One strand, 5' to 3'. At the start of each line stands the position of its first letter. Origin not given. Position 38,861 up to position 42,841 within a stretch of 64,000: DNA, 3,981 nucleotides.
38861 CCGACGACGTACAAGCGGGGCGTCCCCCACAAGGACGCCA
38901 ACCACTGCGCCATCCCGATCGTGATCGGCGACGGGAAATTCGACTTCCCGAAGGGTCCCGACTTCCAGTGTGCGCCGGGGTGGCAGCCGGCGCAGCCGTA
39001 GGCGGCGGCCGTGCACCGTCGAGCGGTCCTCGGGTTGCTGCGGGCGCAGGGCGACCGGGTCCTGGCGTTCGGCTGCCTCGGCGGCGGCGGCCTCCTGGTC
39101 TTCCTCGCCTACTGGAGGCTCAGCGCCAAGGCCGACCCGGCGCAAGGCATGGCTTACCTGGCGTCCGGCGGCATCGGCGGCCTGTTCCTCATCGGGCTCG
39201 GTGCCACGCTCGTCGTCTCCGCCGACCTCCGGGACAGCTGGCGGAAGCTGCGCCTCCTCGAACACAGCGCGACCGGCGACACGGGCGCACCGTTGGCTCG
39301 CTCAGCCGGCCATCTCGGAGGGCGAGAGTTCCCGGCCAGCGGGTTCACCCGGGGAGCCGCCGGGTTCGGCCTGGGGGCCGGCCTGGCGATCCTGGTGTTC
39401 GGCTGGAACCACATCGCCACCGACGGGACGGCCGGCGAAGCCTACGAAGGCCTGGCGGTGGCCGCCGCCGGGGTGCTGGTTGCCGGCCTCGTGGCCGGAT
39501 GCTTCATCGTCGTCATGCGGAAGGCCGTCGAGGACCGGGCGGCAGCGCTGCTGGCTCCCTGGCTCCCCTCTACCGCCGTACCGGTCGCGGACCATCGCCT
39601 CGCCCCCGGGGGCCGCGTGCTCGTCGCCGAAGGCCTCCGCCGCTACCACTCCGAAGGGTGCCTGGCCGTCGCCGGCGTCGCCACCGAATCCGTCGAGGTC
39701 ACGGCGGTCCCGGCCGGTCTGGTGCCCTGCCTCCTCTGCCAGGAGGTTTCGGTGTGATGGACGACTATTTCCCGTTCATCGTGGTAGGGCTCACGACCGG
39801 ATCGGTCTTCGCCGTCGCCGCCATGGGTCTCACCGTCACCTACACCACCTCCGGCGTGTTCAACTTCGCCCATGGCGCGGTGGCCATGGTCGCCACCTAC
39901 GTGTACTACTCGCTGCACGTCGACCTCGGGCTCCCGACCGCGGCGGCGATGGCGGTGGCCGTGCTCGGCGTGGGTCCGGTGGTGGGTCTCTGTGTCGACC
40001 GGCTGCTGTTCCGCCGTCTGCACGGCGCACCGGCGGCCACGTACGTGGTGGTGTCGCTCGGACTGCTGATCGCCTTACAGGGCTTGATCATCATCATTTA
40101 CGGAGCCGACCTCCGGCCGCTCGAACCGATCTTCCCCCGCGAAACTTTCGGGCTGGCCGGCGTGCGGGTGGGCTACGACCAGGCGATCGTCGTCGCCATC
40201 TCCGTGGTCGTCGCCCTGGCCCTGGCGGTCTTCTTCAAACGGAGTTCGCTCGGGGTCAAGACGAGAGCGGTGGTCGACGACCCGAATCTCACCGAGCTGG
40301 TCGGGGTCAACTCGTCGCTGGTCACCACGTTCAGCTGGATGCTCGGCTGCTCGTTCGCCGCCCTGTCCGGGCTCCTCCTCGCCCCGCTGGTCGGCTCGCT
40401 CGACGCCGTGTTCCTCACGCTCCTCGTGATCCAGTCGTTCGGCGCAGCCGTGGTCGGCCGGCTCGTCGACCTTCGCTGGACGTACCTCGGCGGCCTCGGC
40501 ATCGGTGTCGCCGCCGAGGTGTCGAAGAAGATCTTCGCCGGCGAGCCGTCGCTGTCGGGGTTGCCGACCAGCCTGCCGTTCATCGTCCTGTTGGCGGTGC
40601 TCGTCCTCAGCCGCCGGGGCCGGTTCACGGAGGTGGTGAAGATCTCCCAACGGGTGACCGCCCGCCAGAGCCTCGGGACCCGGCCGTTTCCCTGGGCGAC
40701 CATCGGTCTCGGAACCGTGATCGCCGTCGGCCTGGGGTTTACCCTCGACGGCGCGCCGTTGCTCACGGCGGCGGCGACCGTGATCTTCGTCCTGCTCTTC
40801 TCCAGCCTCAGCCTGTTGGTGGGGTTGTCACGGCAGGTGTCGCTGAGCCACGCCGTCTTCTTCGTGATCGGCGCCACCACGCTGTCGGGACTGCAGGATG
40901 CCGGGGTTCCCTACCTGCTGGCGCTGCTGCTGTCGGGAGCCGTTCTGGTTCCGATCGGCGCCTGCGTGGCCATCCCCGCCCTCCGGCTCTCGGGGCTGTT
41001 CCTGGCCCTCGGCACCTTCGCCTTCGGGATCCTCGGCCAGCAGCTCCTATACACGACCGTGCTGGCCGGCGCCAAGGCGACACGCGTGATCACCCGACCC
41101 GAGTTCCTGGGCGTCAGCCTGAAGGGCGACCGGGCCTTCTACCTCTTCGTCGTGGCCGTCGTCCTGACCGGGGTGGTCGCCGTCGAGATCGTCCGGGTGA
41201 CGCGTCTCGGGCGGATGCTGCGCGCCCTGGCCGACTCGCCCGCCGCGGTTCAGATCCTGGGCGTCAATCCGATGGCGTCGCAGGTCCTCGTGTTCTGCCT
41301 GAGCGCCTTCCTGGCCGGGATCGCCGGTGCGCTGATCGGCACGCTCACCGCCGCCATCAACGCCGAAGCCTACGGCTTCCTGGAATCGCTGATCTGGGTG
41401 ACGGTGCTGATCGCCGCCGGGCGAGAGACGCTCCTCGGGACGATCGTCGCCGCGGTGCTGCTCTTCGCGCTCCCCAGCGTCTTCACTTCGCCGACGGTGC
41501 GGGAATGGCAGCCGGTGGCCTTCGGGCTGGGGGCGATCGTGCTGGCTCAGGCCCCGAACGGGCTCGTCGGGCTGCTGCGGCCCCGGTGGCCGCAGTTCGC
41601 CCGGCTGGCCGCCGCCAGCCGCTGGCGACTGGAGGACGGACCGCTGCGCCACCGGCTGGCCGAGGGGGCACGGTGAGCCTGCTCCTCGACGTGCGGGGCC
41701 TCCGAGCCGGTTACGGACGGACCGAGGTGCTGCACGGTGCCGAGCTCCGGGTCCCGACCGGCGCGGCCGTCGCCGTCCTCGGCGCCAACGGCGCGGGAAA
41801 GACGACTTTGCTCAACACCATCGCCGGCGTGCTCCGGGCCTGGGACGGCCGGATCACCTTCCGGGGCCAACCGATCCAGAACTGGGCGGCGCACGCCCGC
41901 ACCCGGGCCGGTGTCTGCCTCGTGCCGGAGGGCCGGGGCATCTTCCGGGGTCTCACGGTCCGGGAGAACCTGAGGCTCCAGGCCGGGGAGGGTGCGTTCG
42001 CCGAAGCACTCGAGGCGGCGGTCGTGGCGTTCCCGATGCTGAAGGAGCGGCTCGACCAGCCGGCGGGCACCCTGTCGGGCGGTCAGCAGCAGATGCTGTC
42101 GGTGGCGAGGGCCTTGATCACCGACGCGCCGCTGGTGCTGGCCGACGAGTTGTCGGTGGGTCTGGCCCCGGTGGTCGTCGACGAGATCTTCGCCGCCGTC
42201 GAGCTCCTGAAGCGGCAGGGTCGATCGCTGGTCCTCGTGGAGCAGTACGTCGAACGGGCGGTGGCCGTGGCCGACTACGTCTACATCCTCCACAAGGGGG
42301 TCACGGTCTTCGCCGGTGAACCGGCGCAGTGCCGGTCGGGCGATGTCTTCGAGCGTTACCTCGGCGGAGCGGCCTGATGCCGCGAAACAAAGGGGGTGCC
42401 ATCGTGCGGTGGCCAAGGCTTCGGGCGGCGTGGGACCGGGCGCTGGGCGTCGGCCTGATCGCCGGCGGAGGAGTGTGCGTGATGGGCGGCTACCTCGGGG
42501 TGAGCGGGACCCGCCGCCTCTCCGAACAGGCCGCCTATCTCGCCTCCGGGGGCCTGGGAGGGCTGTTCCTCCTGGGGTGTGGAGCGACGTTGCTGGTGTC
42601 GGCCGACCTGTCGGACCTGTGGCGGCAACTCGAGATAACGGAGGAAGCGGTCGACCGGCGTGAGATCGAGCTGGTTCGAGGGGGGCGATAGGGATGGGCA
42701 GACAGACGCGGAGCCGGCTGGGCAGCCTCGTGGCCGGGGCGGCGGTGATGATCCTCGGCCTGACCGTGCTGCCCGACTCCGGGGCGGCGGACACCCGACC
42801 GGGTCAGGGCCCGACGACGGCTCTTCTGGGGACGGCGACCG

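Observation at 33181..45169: Twelve-gene translationally coupled operon mixing beta-oxidation-type enzymes with the transporter module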

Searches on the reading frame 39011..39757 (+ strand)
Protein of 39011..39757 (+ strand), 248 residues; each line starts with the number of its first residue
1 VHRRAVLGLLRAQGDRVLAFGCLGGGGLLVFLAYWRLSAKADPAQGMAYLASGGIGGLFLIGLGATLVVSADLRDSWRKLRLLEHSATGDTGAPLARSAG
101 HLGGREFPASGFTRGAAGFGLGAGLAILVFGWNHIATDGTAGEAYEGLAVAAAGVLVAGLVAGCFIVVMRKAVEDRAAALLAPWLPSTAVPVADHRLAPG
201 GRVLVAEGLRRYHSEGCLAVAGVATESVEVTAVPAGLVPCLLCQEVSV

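Call 7: search_protein_families(library=pfam, proteins=[window:39011-39757:+], max_evalue=0.01)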
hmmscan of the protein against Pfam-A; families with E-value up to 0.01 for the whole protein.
window:39011-39757:+ (248 aa): 0 families

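Call 13: search_protein_families(library=ncbifam, proteins=[window:39011-39757:+], max_evalue=0.001)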
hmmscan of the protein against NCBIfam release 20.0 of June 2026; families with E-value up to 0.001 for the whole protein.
window:39011-39757:+ (248 aa): 0 families

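Call 22: list_cluster_members(proteins=[P0001, window:39011-39757:+, window:37451-39001:+, window:33941-35149:+, window:42377-42691:+, window:44103-44462:+, window:39757-41676:+])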
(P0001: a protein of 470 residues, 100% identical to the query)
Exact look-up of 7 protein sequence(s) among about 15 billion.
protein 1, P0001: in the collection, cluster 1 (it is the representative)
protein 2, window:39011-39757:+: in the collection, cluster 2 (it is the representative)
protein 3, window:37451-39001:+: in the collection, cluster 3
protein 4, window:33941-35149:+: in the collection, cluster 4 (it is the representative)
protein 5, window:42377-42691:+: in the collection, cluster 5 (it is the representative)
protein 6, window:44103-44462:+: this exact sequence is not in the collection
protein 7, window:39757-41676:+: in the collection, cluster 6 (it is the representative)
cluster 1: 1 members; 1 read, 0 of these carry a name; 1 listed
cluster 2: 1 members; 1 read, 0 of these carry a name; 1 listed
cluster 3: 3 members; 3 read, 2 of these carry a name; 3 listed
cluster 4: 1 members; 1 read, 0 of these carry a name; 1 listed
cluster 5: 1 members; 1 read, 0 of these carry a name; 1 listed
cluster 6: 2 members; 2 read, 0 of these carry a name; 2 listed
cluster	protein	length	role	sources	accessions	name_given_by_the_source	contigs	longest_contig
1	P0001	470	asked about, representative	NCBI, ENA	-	-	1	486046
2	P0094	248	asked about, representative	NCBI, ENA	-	-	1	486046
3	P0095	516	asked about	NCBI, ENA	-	-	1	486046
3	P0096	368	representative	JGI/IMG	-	branched-chain amino acid transport system substrate-binding protein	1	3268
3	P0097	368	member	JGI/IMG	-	branched-chain amino acid transport system substrate-binding protein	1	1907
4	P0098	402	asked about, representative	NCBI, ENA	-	-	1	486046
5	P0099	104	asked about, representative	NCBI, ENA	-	-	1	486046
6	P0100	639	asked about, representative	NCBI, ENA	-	-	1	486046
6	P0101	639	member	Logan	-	-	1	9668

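Call 38: find_homologous_proteins(query=window:39011-39757:+, max_evalue=0.001)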
Query window:39011-39757:+ (248 aa): 17 proteins with E <= 0.001 among 8000 candidates.
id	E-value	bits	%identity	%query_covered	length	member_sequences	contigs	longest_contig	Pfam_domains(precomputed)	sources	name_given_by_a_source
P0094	1.9e-152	524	100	100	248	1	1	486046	-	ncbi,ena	-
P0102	4.0e-87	310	64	99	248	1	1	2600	-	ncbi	ncbi:MAG: hypothetical protein ACREF9_14765, partial [Opitutaceae bacterium]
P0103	1.0e-85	305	64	99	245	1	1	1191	-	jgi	jgi:hypothetical protein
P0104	1.5e-84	301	62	99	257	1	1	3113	-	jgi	jgi:hypothetical protein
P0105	9.2e-82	292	63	99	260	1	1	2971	-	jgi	jgi:hypothetical protein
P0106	4.8e-80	287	62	99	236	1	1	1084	-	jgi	jgi:hypothetical protein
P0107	1.4e-79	285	62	99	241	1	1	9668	-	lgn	-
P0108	1.0e-78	282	58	100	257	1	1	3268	-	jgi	jgi:hypothetical protein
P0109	3.6e-77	277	59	100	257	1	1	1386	-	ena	-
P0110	2.7e-76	274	60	98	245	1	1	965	-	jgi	jgi:hypothetical protein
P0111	4.0e-42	162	36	94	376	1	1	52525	-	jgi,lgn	jgi:hypothetical protein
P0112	1.1e-24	105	36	95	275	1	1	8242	-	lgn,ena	-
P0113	6.6e-24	103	33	98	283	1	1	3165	-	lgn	-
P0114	2.4e-21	94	35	95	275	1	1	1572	-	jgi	jgi:predicted phage tail protein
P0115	2.4e-17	81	30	95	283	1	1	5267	-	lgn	-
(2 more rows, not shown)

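Call 66: search_protein_families(library=pfam, proteins=[window:39011-39757:+], max_evalue=10)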
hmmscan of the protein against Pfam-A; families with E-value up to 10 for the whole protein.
window:39011-39757:+ (248 aa): 1 family
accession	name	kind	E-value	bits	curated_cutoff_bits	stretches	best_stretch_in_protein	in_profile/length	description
PF08355.17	EF_assoc_1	-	0.18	11.9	29.1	1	31-54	23-46/72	EF hand associated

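Call 75: search_protein_representatives(alignment_id=A3)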
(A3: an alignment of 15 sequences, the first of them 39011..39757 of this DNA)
Query: 15 sequences, 248 profile positions. Proteins with E-value up to 0.001 (for the whole library): 2773; up to 1e-10: 890; up to 1e-30: 232. The best 150 are listed.
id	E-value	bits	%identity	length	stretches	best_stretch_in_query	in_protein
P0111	6.3e-114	396.1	-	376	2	4-247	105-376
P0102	1.2e-103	362.4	-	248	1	1-247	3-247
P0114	2.4e-89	315.5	-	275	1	3-247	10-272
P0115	2.3e-83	296.0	-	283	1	3-247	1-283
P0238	3.1e-74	266.1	-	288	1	3-247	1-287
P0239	1.3e-73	264.1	-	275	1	5-246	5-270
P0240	4.3e-71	255.8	-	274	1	8-247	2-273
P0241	3.1e-69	249.7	-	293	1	4-246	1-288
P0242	2.6e-68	246.7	-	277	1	5-246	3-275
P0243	1.0e-67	244.8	-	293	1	4-245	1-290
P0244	1.1e-67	244.6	-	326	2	5-193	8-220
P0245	1.2e-67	244.5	-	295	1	4-246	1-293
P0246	2.6e-67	243.4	-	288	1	5-247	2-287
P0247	1.7e-66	240.7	-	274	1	6-247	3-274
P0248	2.1e-63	230.6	-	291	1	5-247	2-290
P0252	1.9e-62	227.5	-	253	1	4-247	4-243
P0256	2.3e-61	223.9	-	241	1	6-247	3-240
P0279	8.2e-55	202.5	-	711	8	187-246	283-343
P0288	1.3e-53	198.6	-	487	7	192-246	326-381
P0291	2.6e-53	197.5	-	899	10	151-247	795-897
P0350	2.8e-42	161.4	-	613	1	5-223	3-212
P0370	8.1e-38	146.8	-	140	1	4-109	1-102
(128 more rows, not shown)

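Call 76: search_protein_families(library=pfam, proteins=[P0279, P0291, P0288, P0350, P0238, P0370], max_evalue=0.1)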
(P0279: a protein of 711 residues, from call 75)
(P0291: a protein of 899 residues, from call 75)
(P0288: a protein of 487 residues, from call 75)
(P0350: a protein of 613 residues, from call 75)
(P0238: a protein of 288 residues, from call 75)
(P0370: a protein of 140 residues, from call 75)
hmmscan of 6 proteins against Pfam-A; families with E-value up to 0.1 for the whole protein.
P0279 (711 aa): 5 families
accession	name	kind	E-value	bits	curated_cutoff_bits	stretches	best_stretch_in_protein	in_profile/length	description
PF19746.4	DUF6233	-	5.3e-22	78.1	27.6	4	376-412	18-57/59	Family of unknown function (DUF6233)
PF02805.21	Ada_Zn_binding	-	1.6e-14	54.1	23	0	329-345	49-65/65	Metal binding domain of Ada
PF22907.2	Ams1-like_1st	-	3.5e-07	30.6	27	0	117-140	17-40/145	Alpha-mannosidase, jelly roll domain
PF17788.7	HypF_C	-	0.0013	19.9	23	0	199-219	56-76/99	HypF Kae1-like domain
PF15881.10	DUF4734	-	0.057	14.1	25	0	199-215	43-59/91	Domain of unknown function (DUF4734)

P0291 (899 aa): 3 families
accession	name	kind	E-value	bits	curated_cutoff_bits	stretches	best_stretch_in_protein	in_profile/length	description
PF02805.21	Ada_Zn_binding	-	1.2e-14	54.5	23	0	438-454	49-65/65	Metal binding domain of Ada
PF19746.4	DUF6233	-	6.1e-11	42.7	27.6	2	862-898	16-55/59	Family of unknown function (DUF6233)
PF23425.1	DUF7113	-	0.0044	17.3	27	0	550-595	29-74/107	Family of unknown function (DUF7113)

P0288 (487 aa): 4 families
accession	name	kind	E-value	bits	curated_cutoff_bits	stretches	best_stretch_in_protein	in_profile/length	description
PF19746.4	DUF6233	-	2.3e-18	66.5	27.6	4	139-174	18-56/59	Family of unknown function (DUF6233)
PF02805.21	Ada_Zn_binding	-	4.3e-10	39.9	23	0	217-233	49-65/65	Metal binding domain of Ada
PF14416.11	PMR5N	-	3.2e-05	24.6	29.2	0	443-463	10-32/55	PMR5 N terminal Domain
PF22907.2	Ams1-like_1st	-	0.0047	17.2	27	0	362-380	17-35/145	Alpha-mannosidase, jelly roll domain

P0350 (613 aa): 1 family
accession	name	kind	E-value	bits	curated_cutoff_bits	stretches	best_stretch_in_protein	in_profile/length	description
PF02653.21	BPD_transp_2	-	2.7e-21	76.3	26.8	1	244-504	2-259/269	Branched-chain amino acid transport system / permease component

P0238 (288 aa): 1 family
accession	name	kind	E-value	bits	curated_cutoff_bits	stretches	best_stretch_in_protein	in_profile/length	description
PF21846.1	DUF6905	-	0.011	16.6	27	1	155-209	2-57/106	Domain of unknown function (DUF6905)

P0370 (140 aa): 2 families
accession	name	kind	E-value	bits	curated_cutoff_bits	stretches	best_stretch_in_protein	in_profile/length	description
PF10910.14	Phage_gene29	-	0.016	15.9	29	1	73-110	61-96/124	Phage gene 29 protein family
PF19744.4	DUF6232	-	0.071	14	27.4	0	7-74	26-83/117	Family of unknown function (DUF6232)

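Call 77: list_cluster_members(proteins=[P0238, P0239, P0240, P0241, P0244, P0252, P0256, P0350, P0279, P0370])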
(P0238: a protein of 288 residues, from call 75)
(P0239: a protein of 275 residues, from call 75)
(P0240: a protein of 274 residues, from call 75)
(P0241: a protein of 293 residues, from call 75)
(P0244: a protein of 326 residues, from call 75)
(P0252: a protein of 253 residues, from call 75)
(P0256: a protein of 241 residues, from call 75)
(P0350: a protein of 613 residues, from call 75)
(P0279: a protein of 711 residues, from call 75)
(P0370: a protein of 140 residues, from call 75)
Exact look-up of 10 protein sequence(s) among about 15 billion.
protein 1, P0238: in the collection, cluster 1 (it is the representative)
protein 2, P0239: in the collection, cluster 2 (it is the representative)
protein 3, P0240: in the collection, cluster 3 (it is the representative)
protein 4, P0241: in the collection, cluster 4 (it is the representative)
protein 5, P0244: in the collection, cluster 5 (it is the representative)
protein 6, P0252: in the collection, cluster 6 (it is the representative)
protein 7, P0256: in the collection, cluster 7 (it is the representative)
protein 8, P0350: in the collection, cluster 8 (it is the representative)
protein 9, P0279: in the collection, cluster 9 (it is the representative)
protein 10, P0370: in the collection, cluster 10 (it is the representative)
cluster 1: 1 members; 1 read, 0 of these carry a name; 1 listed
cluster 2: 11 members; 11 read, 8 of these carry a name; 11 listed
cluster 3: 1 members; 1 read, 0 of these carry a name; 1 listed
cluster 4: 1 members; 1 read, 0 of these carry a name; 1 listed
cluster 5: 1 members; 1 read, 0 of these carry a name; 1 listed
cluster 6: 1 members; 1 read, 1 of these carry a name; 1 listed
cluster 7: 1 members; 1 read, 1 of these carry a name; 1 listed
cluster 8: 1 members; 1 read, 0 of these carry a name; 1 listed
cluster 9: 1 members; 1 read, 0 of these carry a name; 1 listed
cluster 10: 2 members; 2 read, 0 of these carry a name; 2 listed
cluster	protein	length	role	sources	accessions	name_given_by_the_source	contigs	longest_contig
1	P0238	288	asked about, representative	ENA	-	-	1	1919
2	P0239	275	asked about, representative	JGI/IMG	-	hypothetical protein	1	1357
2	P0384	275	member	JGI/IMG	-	hypothetical protein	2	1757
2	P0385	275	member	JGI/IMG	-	hypothetical protein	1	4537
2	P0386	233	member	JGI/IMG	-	hypothetical protein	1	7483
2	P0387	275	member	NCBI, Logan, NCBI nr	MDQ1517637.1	MAG: hypothetical protein QOE80_3467 [Actinomycetota bacterium] | hypothetical protein [Actinomycetota bacterium]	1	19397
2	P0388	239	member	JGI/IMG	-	hypothetical protein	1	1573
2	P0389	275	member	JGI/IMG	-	hypothetical protein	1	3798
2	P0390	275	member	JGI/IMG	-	hypothetical protein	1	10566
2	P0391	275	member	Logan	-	-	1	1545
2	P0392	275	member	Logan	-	-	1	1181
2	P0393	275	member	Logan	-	-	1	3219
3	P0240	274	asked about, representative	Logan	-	-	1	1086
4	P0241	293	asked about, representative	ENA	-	-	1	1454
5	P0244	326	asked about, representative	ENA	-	-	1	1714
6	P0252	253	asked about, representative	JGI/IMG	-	hypothetical protein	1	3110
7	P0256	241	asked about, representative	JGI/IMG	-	hypothetical protein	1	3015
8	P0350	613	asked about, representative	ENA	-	-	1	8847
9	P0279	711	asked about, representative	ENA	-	-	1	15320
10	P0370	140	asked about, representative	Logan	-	-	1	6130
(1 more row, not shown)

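Call 97: predict_structure(alignment_id=A3)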
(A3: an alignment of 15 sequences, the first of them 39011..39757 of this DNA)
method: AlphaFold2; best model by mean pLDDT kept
length: 248 residues; sequences in the alignment: 15
mean_pLDDT: 81.7   pTM: 0.61
mean pLDDT of the five models: 81.7, 79.9, 77.9, 77.4, 77.3
residues with pLDDT >= 90: 67; 70-90: 140; 50-70: 23; < 50: 18
segments of 3 or more residues with pLDDT < 50: 102-106, 188-195
pLDDT, mean of each block of 10 residues (from residue 1): 83 91 95 90 83 88 92 89 82 53 50 74 85 81 86 88 88 86 66 55 91 88 91 93 73
secondary structure, 60 per line:
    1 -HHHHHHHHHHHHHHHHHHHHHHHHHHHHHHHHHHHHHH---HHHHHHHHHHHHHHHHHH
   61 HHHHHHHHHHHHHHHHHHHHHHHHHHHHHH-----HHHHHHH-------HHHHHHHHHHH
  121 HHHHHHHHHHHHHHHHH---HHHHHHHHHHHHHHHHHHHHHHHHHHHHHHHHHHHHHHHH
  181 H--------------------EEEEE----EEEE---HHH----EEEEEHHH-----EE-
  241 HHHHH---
elements in order: H2-39 H43-90 H96-102 H110-137 H141-181 E202-206 E211-214 E225-229 H241-245

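Call 99: fold_search(model_id=the predicted structure, library=pdb)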
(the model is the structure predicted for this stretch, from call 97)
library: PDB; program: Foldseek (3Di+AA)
matches with E <= 10: 276; with E <= 0.001: 0
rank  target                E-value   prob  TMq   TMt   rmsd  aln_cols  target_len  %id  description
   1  5vjs                  7.5e-02  0.97  0.32  0.39   9.2       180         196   14  De Novo Photosynthetic Reaction Center Protein Equipped with Heme B, a synthetic Zn porphyrin, and Zn(II) cations (released 2018-04-25)
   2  5vju                  1.1e-01  0.92  0.31  0.38   9.2       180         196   14  De Novo Photosynthetic Reaction Center Protein Variant Equipped with His-Tyr H-bond, Heme B, and Cd(II) ions (released 2018-04-25)
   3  9jj1_A                1.3e-01  0.25  0.19  0.16  23.6       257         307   14  Cryo-EM structure of human ZnT3 (released 2025-06-04)
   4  1wdz_A                1.6e-01  0.51  0.24  0.26  33.2       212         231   15  Crystal structure of RCB domain of IRSp53 (released 2005-06-07)
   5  8d9p                  1.7e-01  0.90  0.32  0.38   9.1       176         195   12  De Novo Photosynthetic Reaction Center Protein Equipped with Heme B and Mn(II) cations (released 2022-09-28)
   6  5h3d_B                1.8e-01  0.51  0.21  0.15  31.7       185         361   18  Helical structure of membrane tubules decorated by ACAP1 (BARPH doamin) protein by cryo-electron microscopy and MD sim (released 2019-01-16)
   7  6z0c_B                2.2e-01  0.85  0.31  0.37   9.2       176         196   11  Structure of in silico modelled artificial Maquette-3 protein (released 2021-03-17)
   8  1wdz_B                2.4e-01  0.38  0.24  0.26  34.5       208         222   16  Crystal structure of RCB domain of IRSp53 (released 2005-06-07)
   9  4ckg_B                2.6e-01  0.41  0.21  0.15  32.0       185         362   18  Helical reconstruction of ACAP1(BAR-PH domain) decorated membrane tubules by cryo-electron microscopy (released 2014-10-15)
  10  6z0c_A                2.8e-01  0.89  0.34  0.40   8.9       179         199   11  Structure of in silico modelled artificial Maquette-3 protein (released 2021-03-17)
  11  6z0c_D                2.8e-01  0.82  0.31  0.38   9.7       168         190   10  Structure of in silico modelled artificial Maquette-3 protein (released 2021-03-17)
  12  2v0o_B                3.0e-01  0.23  0.17  0.16  35.9       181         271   13  FCHO2 F-BAR domain (released 2007-06-26)
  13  8xn1_A                3.9e-01  0.14  0.19  0.15  23.5       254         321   15  Cryo-EM structure of human ZnT3, in the presence of zinc, determined in an inward-facing conformation (released 2024-10-30)
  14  6ye4_A                4.3e-01  0.20  0.19  0.20  25.7       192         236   18  Structure of ExbB pentamer from Serratia marcescens by single particle cryo electron microscopy (released 2021-03-31)
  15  8d9o                  4.6e-01  0.75  0.32  0.39   9.2       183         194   12  De Novo Photosynthetic Reaction Center Protein in Apo-State (released 2022-09-28)
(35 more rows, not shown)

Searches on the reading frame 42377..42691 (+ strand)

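Call 7: search_protein_families(library=pfam, proteins=[window:42377-42691:+], max_evalue=0.01)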
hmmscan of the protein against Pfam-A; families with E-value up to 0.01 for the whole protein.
window:42377-42691:+ (104 aa): 0 families

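Call 66: search_protein_families(library=pfam, proteins=[window:42377-42691:+], max_evalue=10)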
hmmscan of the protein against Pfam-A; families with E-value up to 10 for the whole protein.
window:42377-42691:+ (104 aa): 1 family
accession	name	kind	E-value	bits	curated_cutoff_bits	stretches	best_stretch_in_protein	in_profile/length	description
PF20159.5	YidB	-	0.19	12.5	24.3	1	30-86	18-60/132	YidB-like protein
